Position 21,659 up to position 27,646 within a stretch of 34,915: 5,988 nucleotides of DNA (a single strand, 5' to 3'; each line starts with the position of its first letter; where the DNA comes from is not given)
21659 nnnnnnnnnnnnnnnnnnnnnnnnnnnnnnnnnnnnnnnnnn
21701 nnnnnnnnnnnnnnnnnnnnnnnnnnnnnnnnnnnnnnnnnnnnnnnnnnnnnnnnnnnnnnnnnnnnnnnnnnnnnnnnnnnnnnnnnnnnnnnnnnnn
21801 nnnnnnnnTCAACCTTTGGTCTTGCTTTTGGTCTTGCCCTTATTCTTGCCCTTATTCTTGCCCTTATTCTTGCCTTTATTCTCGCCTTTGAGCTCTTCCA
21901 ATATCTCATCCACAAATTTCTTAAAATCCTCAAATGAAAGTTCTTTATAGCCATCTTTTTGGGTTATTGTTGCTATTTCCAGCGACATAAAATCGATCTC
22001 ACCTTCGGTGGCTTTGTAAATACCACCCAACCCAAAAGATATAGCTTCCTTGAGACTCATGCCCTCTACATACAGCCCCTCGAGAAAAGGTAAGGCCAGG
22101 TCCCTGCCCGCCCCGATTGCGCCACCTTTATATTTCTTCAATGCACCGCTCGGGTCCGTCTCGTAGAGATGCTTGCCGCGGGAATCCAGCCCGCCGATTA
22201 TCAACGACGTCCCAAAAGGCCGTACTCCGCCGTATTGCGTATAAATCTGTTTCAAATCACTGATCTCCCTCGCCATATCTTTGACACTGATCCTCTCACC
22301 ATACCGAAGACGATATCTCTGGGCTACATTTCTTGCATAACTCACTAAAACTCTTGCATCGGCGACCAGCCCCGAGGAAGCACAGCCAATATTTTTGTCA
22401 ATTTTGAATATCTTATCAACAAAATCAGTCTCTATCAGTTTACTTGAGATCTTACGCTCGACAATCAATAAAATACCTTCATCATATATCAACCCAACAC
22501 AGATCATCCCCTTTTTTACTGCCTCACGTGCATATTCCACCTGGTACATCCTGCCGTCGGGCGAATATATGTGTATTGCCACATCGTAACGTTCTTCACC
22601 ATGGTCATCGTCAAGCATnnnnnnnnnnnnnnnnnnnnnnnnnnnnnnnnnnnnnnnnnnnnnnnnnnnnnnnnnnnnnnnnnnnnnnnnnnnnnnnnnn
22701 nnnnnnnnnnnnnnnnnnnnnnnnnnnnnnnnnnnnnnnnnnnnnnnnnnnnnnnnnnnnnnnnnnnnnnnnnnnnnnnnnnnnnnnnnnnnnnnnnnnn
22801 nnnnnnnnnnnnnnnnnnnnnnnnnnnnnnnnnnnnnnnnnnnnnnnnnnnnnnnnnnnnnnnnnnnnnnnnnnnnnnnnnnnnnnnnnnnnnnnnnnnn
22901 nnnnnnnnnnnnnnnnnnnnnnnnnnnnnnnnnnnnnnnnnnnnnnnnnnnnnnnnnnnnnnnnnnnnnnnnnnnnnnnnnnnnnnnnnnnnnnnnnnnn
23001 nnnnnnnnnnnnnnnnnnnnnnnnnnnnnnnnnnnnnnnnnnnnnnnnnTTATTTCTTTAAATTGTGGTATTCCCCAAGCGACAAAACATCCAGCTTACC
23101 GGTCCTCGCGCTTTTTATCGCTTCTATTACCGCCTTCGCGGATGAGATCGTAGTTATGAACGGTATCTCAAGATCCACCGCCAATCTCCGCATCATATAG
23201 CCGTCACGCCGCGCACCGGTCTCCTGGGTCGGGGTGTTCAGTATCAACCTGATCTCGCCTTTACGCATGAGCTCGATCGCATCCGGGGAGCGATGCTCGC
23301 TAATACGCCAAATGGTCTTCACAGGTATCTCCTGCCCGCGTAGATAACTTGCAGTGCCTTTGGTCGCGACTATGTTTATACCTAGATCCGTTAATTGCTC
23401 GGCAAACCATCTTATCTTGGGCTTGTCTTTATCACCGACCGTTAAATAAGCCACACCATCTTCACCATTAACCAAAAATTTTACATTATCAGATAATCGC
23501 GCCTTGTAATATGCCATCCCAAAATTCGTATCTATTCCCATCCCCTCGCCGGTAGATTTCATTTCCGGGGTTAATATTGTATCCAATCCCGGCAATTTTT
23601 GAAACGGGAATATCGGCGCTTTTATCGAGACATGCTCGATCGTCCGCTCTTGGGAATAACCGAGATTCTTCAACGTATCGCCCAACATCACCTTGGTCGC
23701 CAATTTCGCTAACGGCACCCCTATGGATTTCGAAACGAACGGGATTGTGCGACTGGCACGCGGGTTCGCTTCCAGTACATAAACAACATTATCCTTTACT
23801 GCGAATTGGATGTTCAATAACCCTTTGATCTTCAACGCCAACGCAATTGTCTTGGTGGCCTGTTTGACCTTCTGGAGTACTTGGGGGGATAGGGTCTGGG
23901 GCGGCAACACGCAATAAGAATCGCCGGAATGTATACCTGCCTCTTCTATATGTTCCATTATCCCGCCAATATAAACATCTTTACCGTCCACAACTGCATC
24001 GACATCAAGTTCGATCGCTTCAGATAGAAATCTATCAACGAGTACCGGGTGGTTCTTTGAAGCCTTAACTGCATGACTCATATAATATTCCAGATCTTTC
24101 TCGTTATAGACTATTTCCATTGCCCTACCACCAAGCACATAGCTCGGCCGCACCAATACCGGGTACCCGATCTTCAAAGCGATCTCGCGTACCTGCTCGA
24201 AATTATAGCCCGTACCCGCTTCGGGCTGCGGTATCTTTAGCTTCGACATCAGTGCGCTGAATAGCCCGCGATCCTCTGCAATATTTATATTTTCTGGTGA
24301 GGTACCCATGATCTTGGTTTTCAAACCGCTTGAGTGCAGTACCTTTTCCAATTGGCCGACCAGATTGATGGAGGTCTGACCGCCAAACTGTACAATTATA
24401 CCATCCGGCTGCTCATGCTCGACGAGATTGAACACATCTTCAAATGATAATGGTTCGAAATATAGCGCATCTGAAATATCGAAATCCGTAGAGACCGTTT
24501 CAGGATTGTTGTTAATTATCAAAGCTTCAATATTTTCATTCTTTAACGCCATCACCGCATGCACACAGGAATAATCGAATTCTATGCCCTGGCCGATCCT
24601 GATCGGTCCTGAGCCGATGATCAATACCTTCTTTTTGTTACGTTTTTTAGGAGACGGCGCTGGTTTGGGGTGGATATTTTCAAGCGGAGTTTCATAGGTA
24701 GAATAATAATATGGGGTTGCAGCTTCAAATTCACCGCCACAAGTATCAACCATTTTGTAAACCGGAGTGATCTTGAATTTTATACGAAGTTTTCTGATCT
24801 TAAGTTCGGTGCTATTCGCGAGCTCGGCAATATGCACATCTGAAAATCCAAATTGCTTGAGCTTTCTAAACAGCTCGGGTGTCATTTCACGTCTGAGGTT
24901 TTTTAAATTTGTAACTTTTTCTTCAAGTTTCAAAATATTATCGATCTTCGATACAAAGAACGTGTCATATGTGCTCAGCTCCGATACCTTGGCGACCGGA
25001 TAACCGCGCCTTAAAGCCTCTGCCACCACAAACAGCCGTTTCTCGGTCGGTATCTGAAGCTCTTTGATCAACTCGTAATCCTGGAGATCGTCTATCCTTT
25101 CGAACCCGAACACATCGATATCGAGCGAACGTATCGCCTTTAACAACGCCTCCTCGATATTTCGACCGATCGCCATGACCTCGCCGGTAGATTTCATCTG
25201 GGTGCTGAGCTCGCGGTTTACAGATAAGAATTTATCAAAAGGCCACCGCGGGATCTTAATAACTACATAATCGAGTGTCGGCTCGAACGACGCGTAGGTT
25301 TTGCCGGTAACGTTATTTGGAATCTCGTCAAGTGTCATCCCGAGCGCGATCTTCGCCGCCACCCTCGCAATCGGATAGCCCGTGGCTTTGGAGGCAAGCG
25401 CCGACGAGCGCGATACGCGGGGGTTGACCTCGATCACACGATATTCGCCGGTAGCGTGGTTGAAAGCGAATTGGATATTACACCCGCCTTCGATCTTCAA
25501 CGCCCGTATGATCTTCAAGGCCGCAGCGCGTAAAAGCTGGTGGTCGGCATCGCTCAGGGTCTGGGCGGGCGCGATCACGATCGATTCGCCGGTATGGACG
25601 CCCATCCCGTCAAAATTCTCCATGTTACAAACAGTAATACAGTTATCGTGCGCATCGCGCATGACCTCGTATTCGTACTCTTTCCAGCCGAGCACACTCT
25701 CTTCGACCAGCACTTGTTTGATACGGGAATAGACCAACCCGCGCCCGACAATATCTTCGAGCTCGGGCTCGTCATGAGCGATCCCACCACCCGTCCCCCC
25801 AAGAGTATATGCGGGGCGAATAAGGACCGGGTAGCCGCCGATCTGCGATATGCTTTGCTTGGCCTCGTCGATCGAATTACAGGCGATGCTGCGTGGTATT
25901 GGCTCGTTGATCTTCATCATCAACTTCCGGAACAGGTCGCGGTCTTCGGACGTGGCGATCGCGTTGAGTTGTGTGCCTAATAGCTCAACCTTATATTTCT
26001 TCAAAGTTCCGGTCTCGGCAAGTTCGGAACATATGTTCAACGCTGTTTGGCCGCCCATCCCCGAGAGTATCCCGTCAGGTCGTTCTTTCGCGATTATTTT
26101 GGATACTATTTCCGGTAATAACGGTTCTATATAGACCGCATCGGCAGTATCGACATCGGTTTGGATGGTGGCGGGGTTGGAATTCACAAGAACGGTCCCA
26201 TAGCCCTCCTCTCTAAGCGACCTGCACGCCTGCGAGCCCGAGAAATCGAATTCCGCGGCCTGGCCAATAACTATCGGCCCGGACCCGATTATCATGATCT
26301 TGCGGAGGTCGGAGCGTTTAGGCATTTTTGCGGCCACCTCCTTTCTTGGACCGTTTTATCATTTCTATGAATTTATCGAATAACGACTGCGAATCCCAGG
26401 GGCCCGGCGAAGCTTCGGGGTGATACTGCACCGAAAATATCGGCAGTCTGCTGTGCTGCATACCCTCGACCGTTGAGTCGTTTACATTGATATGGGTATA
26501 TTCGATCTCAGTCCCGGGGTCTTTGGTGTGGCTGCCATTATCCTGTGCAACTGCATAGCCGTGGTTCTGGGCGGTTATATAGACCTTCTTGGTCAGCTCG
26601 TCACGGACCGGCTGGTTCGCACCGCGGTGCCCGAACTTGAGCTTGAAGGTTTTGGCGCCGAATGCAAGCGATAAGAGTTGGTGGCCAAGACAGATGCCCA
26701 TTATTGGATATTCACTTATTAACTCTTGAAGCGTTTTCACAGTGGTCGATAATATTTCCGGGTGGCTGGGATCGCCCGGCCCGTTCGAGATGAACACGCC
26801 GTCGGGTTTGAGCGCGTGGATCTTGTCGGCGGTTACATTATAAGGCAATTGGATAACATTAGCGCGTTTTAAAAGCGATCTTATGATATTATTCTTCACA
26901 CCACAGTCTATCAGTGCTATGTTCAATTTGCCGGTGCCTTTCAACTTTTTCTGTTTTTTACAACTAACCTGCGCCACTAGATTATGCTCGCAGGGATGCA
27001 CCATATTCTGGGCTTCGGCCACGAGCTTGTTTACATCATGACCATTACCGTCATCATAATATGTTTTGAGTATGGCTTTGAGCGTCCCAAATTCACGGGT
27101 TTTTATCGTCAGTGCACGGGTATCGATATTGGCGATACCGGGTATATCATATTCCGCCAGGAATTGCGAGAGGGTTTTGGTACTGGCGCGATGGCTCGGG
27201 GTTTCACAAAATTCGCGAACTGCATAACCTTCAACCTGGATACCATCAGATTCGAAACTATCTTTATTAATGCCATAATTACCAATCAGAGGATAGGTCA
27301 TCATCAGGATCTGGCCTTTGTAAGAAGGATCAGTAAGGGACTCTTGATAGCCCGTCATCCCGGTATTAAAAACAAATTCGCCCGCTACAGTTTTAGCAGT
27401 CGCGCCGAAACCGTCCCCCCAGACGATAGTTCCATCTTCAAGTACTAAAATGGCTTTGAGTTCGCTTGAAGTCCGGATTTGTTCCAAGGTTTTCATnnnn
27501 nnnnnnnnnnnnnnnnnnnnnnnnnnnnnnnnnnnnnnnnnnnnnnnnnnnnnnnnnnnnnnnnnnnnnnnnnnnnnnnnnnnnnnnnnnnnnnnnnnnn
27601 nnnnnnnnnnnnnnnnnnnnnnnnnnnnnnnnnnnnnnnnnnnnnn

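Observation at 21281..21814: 530-nt mirrored array of 7+7 eleven-nt boxes at ~29-nt spacing between the Tat Fe-S operon and psmA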

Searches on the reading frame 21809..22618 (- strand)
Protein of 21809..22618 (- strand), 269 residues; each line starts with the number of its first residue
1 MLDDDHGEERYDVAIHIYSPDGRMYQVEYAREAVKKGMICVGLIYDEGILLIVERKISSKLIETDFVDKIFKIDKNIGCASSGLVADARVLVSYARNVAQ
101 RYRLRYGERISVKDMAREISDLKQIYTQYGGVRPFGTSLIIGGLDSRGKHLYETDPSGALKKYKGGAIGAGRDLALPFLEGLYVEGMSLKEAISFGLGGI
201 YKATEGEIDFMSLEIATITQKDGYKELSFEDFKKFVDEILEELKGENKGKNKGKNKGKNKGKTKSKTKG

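Call 9: search_protein_families(library=pfam, proteins=[window:21809-22618:-])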
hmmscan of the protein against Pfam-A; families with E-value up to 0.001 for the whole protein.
window:21809-22618:- (269 aa): 2 families
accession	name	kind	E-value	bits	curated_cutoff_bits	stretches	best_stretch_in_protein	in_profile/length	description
PF00227.31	Proteasome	-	1.2e-52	178.7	22.4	1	34-217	1-188/189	Proteasome subunit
PF10584.14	Proteasome_A_N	-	4.3e-09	36.3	27.7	1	11-33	1-23/23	Proteasome subunit A N-terminal signature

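Call 14: find_encoding_contigs(protein=window:21809-22618:-, flank=10000, max_places=10)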
Protein window:21809-22618:- (269 aa): no gene with exactly this product is on record in the collection.

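Call 17: find_homologous_proteins(query=window:21809-22618:-, max_evalue=1e-40)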
Query window:21809-22618:- (269 aa): 5858 proteins with E <= 1e-40 among 8000 candidates; the best 120 are listed.
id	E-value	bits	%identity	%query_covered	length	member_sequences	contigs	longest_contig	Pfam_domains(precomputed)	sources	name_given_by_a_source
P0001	5.1e-137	474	84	88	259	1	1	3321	PF00227.32,PF10584.15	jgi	jgi:proteasome alpha subunit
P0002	3.9e-114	399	68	89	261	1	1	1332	PF00227.32,PF10584.15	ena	-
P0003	5.1e-113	395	68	91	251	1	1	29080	PF00227.32,PF10584.15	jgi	jgi:proteasome alpha subunit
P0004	1.7e-111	390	69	91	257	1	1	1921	PF00227.32,PF10584.15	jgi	jgi:proteasome alpha subunit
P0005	2.2e-110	386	66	88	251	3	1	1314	PF00227.32,PF10584.15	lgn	-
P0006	4.6e-80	287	56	87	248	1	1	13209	PF00227.32,PF10584.15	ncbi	-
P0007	5.6e-79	283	54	90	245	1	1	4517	PF00227.32,PF10584.15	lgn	-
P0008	1.1e-76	276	55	85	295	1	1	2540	PF00227.32,PF10584.15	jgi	jgi:proteasome alpha subunit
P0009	7.8e-76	273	53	86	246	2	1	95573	PF00227.32,PF10584.15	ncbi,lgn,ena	-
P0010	5.8e-75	270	52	87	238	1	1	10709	PF00227.32,PF10584.15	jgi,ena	-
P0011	7.9e-75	270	59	71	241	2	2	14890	PF00227.32,PF10584.15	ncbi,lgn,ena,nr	ncbi:MAG: proteasome endopeptidase complex, archaeal, alpha subunit [Thermoplasmata archaeon]|nr:MAG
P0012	8.6e-75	270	52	87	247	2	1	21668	PF00227.32,PF10584.15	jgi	jgi:proteasome alpha subunit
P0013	1.7e-74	269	54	85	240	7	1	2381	PF00227.32,PF10584.15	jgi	-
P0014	1.9e-74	268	54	85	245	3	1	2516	PF00227.32,PF10584.15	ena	-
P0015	2.1e-74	268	52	87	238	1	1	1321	PF00227.32,PF10584.15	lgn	-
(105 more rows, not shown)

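Call 18: find_encoding_contigs(protein=P0001, flank=10000)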
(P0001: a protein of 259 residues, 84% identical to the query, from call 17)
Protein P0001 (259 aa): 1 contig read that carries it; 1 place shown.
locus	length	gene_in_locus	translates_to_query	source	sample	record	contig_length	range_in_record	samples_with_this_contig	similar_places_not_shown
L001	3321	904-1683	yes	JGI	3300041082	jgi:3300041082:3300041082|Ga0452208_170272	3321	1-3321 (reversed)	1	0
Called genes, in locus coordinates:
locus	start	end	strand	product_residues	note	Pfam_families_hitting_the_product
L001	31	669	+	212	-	PF02142:MGS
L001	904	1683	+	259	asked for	PF10584:Proteasome_A_N, PF00227:Proteasome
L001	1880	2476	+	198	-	PF13187:Fer4_9 (faint), PF12838:Fer4_7 (faint)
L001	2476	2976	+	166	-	PF14697:Fer4_21 (faint), PF12838:Fer4_7 (weak), PF13187:Fer4_9 (weak), PF25160:LdpA_Fe-S-bd, PF00037:Fer4, PF12837:Fer4_6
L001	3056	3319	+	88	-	?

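Call 19: find_encoding_contigs(protein=P0003, flank=10000)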
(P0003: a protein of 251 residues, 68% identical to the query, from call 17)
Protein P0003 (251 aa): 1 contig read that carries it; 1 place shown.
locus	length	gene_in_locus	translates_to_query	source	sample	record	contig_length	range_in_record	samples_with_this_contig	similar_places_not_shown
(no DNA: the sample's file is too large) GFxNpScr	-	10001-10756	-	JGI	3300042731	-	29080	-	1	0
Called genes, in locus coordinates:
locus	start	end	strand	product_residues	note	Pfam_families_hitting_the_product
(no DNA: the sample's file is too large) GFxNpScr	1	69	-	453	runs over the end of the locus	PF01095:Pectinesterase (faint), PF05048:NosD, PF13229:Beta_helix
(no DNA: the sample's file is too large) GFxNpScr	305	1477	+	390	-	PF13191:AAA_16 (weak), PF13401:AAA_22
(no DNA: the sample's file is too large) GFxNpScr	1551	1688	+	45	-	-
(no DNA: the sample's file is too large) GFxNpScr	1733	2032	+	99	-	-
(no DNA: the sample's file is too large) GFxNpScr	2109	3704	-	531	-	PF01935:DUF87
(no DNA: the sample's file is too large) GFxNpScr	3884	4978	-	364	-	PF09376:NurA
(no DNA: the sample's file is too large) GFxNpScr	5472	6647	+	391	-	PF00988:CPSase_sm_chain, PF00117:GATase, PF07722:Peptidase_C26 (weak)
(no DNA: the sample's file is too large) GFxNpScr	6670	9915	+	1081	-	PF25596:CPSase_L_D1, PF02786:CPSase_L_D2, PF07478:Dala_Dala_lig_C (weak), PF02787:CPSase_L_D3, PF25596:CPSase_L_D1, PF02786:CPSase_L_D2, PF07478:Dala_Dala_lig_C, PF02142:MGS, +4 more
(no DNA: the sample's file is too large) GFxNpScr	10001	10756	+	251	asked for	PF10584:Proteasome_A_N, PF00227:Proteasome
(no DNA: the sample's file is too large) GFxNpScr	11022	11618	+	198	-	PF12838:Fer4_7 (faint)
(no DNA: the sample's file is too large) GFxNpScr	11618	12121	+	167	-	PF12838:Fer4_7 (weak), PF25160:LdpA_Fe-S-bd, PF00037:Fer4, PF12837:Fer4_6, PF14697:Fer4_21 (weak)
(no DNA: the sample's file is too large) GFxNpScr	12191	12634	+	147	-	PF13534:Fer4_17 (faint), PF00037:Fer4 (weak), PF12837:Fer4_6 (faint), PF12838:Fer4_7 (faint), PF13484:Fer4_16 (faint)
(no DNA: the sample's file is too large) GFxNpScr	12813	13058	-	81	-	PF07992:Pyr_redox_2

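Call 20: find_encoding_contigs(protein=P0004, flank=10000)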
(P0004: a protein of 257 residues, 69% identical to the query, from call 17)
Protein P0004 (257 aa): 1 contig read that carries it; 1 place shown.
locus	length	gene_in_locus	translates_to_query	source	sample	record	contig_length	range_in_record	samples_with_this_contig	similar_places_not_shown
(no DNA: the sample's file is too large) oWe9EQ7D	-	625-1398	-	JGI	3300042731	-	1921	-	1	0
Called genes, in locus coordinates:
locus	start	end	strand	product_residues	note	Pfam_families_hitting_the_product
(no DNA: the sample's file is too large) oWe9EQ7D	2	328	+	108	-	?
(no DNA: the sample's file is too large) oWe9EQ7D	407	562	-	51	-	-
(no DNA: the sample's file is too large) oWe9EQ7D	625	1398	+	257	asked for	PF10584:Proteasome_A_N, PF00227:Proteasome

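Call 54: find_encoding_contigs(protein=P0002, flank=10000)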
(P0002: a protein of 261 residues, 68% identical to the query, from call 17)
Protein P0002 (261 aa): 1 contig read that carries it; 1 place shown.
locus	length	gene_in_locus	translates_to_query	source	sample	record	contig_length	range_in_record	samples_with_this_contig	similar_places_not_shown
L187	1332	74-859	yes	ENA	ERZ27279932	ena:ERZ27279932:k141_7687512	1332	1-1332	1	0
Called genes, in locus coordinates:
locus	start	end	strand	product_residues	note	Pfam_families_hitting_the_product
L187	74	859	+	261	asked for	PF10584:Proteasome_A_N, PF00227:Proteasome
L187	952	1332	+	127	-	?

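Call 55: find_encoding_contigs(protein=P0005, flank=10000)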
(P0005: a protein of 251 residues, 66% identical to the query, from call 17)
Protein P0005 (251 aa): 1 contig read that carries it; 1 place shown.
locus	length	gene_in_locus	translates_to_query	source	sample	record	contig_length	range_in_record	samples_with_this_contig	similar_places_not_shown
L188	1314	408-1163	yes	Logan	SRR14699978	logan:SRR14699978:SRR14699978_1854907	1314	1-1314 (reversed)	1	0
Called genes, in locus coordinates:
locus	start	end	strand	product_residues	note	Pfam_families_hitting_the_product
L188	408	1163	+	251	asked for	PF10584:Proteasome_A_N, PF00227:Proteasome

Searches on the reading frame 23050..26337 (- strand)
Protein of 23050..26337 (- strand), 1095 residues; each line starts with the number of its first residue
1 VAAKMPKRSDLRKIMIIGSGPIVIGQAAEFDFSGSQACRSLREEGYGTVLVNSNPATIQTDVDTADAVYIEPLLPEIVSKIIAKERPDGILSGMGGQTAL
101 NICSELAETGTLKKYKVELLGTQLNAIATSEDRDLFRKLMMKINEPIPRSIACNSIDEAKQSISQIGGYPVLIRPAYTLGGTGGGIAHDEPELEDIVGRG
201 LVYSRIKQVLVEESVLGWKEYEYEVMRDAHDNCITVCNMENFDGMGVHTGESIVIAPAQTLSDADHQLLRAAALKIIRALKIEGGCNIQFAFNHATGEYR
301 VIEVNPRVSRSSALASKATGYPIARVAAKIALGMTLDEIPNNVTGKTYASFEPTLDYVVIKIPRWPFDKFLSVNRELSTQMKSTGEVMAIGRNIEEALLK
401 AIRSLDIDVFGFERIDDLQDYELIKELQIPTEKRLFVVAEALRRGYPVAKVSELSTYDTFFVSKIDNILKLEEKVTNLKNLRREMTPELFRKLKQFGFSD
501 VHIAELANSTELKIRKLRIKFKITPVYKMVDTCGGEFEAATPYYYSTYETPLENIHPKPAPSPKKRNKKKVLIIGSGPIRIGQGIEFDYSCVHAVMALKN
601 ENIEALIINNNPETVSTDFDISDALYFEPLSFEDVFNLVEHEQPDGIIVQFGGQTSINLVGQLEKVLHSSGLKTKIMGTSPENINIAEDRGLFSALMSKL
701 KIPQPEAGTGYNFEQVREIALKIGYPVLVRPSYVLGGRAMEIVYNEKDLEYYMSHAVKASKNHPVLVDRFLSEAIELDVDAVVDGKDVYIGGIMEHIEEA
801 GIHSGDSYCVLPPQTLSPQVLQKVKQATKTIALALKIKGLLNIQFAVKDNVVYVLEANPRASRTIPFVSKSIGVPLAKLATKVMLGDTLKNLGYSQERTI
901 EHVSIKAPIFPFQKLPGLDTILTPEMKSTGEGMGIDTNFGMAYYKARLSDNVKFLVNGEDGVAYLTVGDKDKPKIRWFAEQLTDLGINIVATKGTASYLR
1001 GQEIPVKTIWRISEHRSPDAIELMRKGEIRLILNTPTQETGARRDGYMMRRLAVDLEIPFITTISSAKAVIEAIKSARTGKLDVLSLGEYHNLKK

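Call 9: search_protein_families(library=pfam, proteins=[window:23050-26337:-])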
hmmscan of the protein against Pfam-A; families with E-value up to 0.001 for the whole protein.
window:23050-26337:- (1095 aa): 8 families
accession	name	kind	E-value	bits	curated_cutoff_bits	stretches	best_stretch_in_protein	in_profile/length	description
PF02786.22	CPSase_L_D2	-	1.8e-111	371.2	19.8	2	132-338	1-210/211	Carbamoyl-phosphate synthase L chain, ATP binding domain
PF25596.1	CPSase_L_D1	-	8.4e-96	316.4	27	2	12-128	3-117/118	Carbamoyl phosphate synthase preATP-grasp domain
PF02787.25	CPSase_L_D3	-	1.4e-23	83.1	26.6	1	425-506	1-79/80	Carbamoyl-phosphate synthetase large chain, oligomerisation domain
PF02142.27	MGS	-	4.2e-20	72.1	24.1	1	978-1062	5-94/94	MGS-like domain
PF07478.18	Dala_Dala_lig_C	-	4.9e-16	59.3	24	2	714-859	26-174/204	D-ala D-ala ligase C-terminus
PF15632.11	ATPgrasp_Ter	-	3.7e-13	49.8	29.1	2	824-887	49-111/131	ATP-grasp in the biosynthetic pathway with Ter operon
PF02222.28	ATP-grasp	-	6.8e-12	45.8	27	1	697-861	3-163/179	ATP-grasp domain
PF02655.19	ATP-grasp_3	-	3.3e-08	34.2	23.2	1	694-861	9-157/160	ATP-grasp domain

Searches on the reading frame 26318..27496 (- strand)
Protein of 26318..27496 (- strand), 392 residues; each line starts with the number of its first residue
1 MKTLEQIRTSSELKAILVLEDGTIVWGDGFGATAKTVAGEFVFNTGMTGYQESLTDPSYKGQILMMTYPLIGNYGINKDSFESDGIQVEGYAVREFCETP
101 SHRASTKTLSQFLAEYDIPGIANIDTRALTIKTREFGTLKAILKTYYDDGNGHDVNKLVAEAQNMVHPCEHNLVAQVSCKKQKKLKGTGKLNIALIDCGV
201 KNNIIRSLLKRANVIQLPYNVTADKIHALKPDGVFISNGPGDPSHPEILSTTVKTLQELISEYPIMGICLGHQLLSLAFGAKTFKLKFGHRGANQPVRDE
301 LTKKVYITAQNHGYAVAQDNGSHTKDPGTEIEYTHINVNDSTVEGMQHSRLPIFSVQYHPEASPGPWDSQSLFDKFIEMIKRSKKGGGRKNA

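Call 9: search_protein_families(library=pfam, proteins=[window:26318-27496:-])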
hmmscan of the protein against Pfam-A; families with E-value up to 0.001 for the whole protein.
window:26318-27496:- (392 aa): 3 families
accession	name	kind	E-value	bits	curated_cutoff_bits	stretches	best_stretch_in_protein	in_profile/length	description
PF00988.28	CPSase_sm_chain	-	4.6e-51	172.3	27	1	17-142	1-125/126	Carbamoyl-phosphate synthase small chain, CPSase domain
PF00117.34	GATase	-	9.6e-49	166.1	22.8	1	195-379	2-190/190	Glutamine amidotransferase class-I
PF07722.19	Peptidase_C26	-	5.6e-06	26.7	20.5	1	260-361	103-219/219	Peptidase C26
